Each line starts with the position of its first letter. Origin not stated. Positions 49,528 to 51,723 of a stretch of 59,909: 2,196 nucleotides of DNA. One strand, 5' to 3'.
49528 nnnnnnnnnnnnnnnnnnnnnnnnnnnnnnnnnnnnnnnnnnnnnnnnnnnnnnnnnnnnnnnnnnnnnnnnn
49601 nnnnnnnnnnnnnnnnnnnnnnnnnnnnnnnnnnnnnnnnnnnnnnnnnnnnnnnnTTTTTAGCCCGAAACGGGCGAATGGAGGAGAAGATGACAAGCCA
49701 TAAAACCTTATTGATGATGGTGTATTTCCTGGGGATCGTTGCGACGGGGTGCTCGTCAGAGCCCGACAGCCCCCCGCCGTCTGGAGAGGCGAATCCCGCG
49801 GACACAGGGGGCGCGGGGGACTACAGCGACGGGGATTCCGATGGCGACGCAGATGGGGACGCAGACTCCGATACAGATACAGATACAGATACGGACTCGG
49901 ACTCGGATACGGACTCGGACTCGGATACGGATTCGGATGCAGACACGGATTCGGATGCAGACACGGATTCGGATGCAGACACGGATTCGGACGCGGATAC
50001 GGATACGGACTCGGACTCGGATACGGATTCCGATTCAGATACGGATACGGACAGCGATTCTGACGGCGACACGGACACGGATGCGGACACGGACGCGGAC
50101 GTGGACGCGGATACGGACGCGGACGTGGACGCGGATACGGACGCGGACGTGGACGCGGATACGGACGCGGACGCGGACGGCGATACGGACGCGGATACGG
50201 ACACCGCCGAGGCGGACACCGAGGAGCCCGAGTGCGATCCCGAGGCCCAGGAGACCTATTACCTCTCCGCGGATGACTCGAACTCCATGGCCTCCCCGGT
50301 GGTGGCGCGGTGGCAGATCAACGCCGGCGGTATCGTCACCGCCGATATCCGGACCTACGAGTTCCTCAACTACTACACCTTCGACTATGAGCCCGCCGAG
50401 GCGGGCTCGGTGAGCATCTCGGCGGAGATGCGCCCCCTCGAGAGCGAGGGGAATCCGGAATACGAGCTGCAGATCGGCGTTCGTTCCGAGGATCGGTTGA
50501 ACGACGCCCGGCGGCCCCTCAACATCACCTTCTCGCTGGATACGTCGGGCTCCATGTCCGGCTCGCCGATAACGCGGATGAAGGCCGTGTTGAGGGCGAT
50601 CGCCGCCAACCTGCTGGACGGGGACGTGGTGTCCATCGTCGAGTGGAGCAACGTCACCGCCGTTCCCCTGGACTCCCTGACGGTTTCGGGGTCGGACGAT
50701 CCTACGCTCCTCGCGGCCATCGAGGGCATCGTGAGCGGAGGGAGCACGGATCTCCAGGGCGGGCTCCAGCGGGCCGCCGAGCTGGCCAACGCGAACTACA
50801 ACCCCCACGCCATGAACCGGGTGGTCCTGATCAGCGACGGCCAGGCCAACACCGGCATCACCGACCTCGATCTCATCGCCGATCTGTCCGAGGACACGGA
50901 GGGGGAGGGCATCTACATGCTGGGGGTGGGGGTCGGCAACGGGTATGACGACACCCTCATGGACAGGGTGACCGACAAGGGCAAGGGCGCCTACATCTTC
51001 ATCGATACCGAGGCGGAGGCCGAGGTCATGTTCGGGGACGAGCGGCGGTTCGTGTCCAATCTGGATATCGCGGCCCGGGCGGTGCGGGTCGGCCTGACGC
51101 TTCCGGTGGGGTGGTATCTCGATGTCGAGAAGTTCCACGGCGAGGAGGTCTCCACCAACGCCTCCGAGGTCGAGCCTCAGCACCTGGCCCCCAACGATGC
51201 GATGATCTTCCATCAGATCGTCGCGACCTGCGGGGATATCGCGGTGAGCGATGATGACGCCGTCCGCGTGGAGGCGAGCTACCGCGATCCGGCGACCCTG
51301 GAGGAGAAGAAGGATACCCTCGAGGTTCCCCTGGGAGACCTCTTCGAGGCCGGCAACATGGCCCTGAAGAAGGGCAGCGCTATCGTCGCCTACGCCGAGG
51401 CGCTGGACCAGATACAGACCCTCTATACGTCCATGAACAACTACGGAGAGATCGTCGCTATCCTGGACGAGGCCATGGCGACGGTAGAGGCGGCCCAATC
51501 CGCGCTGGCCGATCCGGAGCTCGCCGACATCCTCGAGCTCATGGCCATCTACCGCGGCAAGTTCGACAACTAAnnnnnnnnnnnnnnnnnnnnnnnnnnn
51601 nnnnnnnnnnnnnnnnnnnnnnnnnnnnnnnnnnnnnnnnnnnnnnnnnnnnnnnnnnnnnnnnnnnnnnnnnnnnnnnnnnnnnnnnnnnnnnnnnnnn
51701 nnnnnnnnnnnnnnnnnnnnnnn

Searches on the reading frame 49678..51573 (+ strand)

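Call 47: search_protein_families(library=pfam, proteins=[window:49678-51573:+], max_evalue=0.00001)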
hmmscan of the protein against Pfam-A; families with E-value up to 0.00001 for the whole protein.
window:49678-51573:+ (631 aa): 1 family
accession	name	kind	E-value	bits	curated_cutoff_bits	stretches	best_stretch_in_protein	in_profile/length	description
PF00092.34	VWA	-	1.1e-14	55.4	23.8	1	282-447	1-166/174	von Willebrand factor type A domain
